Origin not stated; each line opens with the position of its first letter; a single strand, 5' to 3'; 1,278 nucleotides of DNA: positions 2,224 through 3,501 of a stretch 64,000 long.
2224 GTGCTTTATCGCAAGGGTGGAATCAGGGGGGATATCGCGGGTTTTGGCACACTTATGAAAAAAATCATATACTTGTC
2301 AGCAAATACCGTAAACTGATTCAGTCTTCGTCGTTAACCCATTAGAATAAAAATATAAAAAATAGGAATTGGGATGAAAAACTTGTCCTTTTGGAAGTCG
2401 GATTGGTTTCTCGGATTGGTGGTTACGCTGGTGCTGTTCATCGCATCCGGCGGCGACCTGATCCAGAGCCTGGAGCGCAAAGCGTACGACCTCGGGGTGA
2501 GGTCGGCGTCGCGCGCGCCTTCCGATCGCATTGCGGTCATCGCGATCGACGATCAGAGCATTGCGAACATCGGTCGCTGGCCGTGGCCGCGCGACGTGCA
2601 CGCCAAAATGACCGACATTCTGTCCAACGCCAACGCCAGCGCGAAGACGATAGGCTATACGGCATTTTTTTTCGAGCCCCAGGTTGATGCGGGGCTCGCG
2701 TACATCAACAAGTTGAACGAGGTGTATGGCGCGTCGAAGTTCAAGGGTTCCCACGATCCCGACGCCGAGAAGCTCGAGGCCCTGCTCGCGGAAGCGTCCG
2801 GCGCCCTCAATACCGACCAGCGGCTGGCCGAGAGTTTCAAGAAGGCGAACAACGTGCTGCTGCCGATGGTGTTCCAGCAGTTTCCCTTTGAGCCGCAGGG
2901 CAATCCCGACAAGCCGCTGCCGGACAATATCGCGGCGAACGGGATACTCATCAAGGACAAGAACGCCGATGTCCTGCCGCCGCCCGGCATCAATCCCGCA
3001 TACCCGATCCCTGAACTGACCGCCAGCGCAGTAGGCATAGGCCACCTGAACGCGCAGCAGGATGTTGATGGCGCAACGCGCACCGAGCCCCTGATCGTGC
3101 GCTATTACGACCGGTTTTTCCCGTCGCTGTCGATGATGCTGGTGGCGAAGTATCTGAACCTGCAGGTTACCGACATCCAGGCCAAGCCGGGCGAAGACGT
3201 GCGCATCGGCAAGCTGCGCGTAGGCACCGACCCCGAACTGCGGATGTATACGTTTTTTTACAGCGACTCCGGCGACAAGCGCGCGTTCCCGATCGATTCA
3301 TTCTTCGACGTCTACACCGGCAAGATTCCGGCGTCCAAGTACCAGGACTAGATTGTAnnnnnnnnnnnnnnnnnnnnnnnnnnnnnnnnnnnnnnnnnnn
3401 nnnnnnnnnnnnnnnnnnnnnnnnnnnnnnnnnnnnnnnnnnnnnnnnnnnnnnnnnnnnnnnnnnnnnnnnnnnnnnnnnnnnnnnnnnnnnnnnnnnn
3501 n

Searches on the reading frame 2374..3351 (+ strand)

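Call 40: search_protein_families(library=pfam, proteins=[window:2374-3351:+], max_evalue=0.0001)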
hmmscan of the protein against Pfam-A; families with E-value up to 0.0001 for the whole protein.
window:2374-3351:+ (325 aa): 1 family
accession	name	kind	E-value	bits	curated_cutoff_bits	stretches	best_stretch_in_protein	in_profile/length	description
PF05226.16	CHASE2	-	2.3e-34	119.6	26.3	1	18-322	3-185/257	CHASE2 domain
